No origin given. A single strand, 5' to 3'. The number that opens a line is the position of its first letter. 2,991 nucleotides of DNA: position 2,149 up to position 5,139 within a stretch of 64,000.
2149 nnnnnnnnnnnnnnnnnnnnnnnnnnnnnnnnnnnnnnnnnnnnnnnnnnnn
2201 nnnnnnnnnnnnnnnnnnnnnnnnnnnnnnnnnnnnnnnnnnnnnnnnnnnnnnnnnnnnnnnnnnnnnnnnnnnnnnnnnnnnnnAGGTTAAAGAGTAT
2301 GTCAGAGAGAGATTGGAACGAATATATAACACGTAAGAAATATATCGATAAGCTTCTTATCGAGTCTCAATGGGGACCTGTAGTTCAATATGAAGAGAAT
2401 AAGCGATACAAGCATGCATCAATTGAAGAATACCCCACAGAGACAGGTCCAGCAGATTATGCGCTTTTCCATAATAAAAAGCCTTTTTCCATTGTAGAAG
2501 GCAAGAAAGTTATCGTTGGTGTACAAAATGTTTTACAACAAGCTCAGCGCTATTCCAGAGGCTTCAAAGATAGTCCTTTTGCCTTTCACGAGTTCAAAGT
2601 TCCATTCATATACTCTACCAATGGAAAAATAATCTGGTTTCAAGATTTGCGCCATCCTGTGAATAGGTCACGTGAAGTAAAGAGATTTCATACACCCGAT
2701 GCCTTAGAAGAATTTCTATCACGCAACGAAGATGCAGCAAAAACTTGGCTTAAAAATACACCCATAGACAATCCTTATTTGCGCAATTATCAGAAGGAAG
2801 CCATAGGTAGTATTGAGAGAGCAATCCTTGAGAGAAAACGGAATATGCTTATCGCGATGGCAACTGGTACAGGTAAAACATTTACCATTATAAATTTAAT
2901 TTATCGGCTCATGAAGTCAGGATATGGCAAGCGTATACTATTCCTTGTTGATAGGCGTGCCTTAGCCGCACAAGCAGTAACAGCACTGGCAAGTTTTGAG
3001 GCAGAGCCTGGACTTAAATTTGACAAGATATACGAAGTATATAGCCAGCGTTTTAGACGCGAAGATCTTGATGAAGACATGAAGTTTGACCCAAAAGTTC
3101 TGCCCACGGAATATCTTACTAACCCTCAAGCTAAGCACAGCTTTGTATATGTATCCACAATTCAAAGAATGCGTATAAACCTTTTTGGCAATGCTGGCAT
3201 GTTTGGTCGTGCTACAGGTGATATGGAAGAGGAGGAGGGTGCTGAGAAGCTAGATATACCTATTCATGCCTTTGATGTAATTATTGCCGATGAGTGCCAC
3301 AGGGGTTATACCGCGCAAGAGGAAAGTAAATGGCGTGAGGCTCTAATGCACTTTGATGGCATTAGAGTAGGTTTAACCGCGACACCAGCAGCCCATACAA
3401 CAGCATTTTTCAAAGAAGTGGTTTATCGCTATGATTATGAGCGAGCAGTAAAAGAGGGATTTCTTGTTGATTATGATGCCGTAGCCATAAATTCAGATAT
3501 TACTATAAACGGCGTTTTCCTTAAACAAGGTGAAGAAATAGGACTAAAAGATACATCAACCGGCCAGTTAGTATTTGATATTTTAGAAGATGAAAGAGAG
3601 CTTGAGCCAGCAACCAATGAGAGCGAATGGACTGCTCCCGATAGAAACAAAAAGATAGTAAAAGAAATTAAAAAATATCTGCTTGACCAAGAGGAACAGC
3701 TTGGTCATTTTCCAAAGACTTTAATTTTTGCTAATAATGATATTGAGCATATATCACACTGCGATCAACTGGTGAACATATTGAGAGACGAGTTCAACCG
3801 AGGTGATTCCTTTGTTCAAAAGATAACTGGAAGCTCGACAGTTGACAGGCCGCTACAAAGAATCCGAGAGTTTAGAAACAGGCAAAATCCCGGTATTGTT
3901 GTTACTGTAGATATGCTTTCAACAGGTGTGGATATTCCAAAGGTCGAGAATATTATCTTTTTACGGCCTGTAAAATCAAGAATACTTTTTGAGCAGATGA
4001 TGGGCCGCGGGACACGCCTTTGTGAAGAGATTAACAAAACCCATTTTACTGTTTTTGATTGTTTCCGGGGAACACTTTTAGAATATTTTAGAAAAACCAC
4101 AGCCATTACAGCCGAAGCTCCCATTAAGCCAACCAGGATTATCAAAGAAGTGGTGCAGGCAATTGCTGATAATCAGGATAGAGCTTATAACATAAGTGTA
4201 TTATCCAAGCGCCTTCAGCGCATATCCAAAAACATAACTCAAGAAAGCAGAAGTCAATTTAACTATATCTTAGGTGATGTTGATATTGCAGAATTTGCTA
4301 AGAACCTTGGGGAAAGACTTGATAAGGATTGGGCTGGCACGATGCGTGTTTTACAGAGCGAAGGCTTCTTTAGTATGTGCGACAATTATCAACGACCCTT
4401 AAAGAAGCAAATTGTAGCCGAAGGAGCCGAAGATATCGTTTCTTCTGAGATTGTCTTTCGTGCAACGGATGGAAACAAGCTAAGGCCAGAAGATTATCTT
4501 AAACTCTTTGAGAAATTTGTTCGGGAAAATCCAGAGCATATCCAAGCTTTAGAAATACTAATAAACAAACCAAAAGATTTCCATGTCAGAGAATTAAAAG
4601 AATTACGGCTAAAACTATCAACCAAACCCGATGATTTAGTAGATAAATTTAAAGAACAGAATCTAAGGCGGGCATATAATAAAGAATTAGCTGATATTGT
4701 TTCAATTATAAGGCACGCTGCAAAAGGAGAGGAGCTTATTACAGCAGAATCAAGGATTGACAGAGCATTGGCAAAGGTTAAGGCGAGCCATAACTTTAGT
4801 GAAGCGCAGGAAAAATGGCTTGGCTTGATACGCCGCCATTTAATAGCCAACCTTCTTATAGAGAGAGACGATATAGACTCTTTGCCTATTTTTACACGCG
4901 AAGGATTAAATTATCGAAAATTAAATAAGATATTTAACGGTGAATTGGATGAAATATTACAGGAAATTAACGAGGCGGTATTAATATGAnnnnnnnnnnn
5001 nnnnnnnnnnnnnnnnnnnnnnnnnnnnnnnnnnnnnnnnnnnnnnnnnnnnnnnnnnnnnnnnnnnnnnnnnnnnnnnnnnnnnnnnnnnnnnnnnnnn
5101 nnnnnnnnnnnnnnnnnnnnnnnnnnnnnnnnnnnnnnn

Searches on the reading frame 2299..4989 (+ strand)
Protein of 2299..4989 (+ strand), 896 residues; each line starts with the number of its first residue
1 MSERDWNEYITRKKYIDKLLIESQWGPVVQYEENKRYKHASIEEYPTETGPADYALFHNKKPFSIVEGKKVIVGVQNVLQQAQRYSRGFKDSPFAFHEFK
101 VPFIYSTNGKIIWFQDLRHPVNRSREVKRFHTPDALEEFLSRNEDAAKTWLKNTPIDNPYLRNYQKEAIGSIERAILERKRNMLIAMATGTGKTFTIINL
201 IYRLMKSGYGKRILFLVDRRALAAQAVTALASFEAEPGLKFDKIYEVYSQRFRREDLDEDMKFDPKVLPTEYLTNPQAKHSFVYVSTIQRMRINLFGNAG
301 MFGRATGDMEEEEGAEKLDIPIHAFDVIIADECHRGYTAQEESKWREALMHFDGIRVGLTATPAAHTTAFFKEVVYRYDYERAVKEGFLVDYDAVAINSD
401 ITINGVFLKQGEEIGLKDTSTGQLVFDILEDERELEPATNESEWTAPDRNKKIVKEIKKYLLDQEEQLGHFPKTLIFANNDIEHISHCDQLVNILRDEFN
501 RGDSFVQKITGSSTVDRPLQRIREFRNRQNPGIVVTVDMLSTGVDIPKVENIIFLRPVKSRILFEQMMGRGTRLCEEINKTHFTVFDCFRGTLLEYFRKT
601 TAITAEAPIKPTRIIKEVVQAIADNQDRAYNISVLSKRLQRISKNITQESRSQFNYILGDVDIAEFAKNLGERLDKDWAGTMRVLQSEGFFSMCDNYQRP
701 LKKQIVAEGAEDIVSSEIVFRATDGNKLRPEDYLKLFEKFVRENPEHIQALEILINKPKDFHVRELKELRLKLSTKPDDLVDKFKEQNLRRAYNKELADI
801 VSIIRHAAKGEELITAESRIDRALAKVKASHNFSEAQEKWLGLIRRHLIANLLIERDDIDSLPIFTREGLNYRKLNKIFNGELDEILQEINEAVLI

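Call 21: search_protein_families(library=ncbifam, proteins=[window:2299-4989:+], max_evalue=0.00001)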
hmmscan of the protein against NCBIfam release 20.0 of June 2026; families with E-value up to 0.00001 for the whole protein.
window:2299-4989:+ (896 aa): 8 families
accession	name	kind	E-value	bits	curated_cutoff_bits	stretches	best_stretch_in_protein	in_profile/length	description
NF008521.0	PRK11448.1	equivalog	1e-183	613.3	729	2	319-894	535-1118/1123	type I restriction-modification system endonuclease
NF046051.1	restrict_EcoAI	equivalog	5.3e-84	283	550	1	8-841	3-710/768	EcoAI/FtnUII family type I restriction enzme subunit R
NF053632.1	heli_RadD_YejH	equivalog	4e-19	68.3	720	1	323-585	107-351/573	DNA repair helicase RadD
TIGR00348.1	hsdR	subfamily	3.2e-17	62.3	284.55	1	159-586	241-652/674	HsdR family type I site-specific deoxyribonuclease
TIGR04095.1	dnd_restrict_1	equivalog_domain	3.6e-15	55.9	600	1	161-245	9-89/451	DNA phosphorothioation system restriction enzyme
NF003673.1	PRK05298.1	equivalog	3.7e-07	28.9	743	0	164-233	13-77/653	excinuclease ABC subunit UvrB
NF010337.0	PRK13766.1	equivalog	3.9e-06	25.3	610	0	521-573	416-467/781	Hef nuclease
TIGR00631.1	uvrb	equivalog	8.2e-06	24.3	750.1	0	165-233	14-77/658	excinuclease ABC subunit UvrB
